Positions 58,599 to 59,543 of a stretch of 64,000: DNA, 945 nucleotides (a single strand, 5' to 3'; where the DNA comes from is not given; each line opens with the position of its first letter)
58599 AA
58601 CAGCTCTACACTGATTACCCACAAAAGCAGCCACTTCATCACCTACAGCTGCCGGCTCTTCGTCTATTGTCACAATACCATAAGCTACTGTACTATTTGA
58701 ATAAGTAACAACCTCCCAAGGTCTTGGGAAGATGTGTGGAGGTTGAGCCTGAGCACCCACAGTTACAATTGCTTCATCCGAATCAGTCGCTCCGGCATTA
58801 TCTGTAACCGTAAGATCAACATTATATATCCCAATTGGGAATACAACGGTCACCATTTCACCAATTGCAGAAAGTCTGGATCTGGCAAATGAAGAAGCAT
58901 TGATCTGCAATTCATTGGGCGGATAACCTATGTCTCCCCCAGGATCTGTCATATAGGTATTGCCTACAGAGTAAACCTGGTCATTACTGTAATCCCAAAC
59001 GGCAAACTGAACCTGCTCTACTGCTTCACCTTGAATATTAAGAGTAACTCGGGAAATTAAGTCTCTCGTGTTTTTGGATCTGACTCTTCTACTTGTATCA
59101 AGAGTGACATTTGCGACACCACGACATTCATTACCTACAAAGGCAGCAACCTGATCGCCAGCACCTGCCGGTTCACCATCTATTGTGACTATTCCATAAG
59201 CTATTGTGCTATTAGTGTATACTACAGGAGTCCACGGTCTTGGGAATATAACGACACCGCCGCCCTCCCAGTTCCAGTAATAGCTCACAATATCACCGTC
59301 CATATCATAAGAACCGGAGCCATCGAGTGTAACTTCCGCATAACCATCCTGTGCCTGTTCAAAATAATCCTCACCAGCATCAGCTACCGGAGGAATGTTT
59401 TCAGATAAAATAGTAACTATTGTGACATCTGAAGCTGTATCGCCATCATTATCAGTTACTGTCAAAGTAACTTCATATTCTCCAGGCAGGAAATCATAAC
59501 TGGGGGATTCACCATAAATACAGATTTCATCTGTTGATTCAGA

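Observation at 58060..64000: Unassigned ~105-121-aa module repeated at least 14 times: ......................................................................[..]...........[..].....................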

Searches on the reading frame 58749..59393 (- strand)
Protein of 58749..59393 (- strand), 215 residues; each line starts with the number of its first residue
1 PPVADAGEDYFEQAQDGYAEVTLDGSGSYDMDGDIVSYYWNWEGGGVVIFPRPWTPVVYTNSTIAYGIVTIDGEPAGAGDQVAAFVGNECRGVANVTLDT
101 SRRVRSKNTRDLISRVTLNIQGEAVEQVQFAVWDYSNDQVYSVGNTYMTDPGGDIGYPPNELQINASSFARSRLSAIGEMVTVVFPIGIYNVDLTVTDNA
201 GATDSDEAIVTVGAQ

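Call 63: predict_structure(alignment_id=A4)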
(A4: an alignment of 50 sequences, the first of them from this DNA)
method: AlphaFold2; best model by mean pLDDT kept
length: 215 residues; sequences in the alignment: 50
mean_pLDDT: 90.8   pTM: 0.64
mean pLDDT of the five models: 90.8, 90.6, 89.7, 89.5, 88.5
residues with pLDDT >= 90: 153; 70-90: 50; 50-70: 12; < 50: 0
segments of 3 or more residues with pLDDT < 50: none
pLDDT, mean of each block of 10 residues (from residue 1): 95 89 95 94 68 94 98 95 94 96 73 95 97 94 92 97 86 81 86 96 96 89
secondary structure, 60 per line:
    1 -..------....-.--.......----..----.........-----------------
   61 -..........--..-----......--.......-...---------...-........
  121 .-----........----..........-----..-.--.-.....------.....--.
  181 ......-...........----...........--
elements in order: E10-13 E18-24 E35-43 E62-71 E81-86 E89-95 E97-99 E113-121 E127-134 E139-148 E162-166 E173-177 E180-186 E188-198 E203-213
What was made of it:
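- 58758..59390 (-): Split PKD-e: N-half (aa 1537-1580), single nested copy 11 (aa 1585-1701, with an 11-aa basic loop insert), C-half (aa 1708-1747). AF2 model pLDDT 90.8 (call 63).
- AF2 model of PKD-N, copy 11 and PKD-C: pLDDT 90.8 (call 63).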

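Call 65: fold_search(model_id=the predicted structure, library=pdb)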
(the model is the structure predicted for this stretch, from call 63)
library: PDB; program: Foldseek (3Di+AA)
matches with E <= 10: 1455; with E <= 0.001: 2
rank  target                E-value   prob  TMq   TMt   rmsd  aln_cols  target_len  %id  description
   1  2w1n                  4.7e-04  0.38  0.15  0.14  29.8       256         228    9  cohesin and fibronectin type-III double module construct from the Clostridium perfringens glycoside hydrolase GH84C (released 2009-02-03)
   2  2c5d_C                8.9e-04  0.41  0.14  0.16  21.7       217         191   11  Structure of a minimal Gas6-Axl complex (released 2005-12-19)
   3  4ra0_C                2.1e-03  0.51  0.18  0.19  21.6       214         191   13  An engineered Axl 'decoy receptor' effectively silences the Gas6-Axl signaling axis (released 2014-09-24)
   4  7wqp_R                9.8e-03  1.00  0.33  0.75   8.9       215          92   13  Adeno-associated virus serotype PHP.eB in complex with AAVR (released 2022-06-15)
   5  2yn3_A                1.0e-02  0.15  0.16  0.13  29.4       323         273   10  Structural insight into the giant calcium-binding adhesin SiiE: implications for the adhesion of Salmonella enterica t (released 2013-04-03)
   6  2yrl_MODEL_1_A        1.7e-02  1.00  0.29  0.58  12.9       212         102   15  Solution structure of the PKD domain from KIAA 1837 protein (released 2007-10-02)
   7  3rkp_B                1.9e-02  0.08  0.13  0.09  28.9       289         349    8  Crystal structure of BcpA*(D312A), the major pilin subunit of Bacillus cereus (released 2012-05-30)
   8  3kpt_A                2.1e-02  0.08  0.12  0.08  26.4       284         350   10  Crystal structure of BcpA, the major pilin subunit of Bacillus cereus (released 2009-11-24)
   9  6nz0_Z                2.2e-02  1.00  0.32  0.69   8.2       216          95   13  Cryo-EM structure of AAV-2 in complex with AAVR PKD domains 1 and 2 (released 2019-06-12)
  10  8pxc                  2.3e-02  0.13  0.15  0.13  24.5       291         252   11  Structure of Fap1, a domain of the accessory Sec-dependent serine-rich glycoprotein adhesin from Streptococcus oralis, s (released 2023-10-25)
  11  6u7n_A                2.6e-02  0.20  0.16  0.13  19.1       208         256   11  Crystal structure of neurotrimin (NTM) (released 2020-08-12)
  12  9rkt_1                2.6e-02  0.15  0.19  0.20  17.8       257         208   10  Agrobacterium phage 7-7-1 collar (released 2025-12-10)
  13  6d1p_B                3.0e-02  0.12  0.15  0.05  22.5       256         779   10  Apo structure of Bacteroides uniformis beta-glucuronidase 3 (released 2018-10-17)
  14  8fwg_K3               3.3e-02  0.33  0.27  0.25  14.4       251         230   10  Structure of neck and portal vertex of Agrobacterium phage Milano, C5 symmetry (released 2023-12-06)
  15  6ns1_A                3.9e-02  0.15  0.15  0.15  21.2       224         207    8  Crystal structure of DIP-gamma IG1+IG2 (released 2019-02-06)
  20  4aqo                  4.9e-02  1.00  0.33  0.79   5.1       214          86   13  CRYSTAL STRUCTURE OF THE CALCIUM BOUND PKD-like DOMAIN OF COLLAGENASE G FROM CLOSTRIDIUM HISTOLYTICUM AT 0.99 ANGSTROM R (released 2013-06-05)
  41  4tn9_A                8.7e-02  1.00  0.31  0.74   4.6       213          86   12  Crystal structure of Clostridium histolyticum ColG collagenase polycystic kidney disease-like domain at 1.4 Angstrom r (released 2015-03-11)
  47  4jrw_A                9.7e-02  1.00  0.33  0.77   4.5       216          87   12  Crystal structure of Clostridium histolyticum colg collagenase PKD domain 2 at 1.6 Angstrom resolution (released 2014-05-21)
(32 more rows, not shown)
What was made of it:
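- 58758..59390 (-): Foldseek PKD hits span the whole construct (call 65).
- On PKD domain, for the host of the insertions: In the AF2 model the halves align together to solved PKD domains at probability 1.00 and TMt 0.69-0.79 (calls 63, 65).
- Solved PKD domains (4aqo, 4jrw, 4tn9, 7wqp_R) align across the whole 215-residue construct at probability 1.00 with target-normalised TM 0.69-0.79 (call 65).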
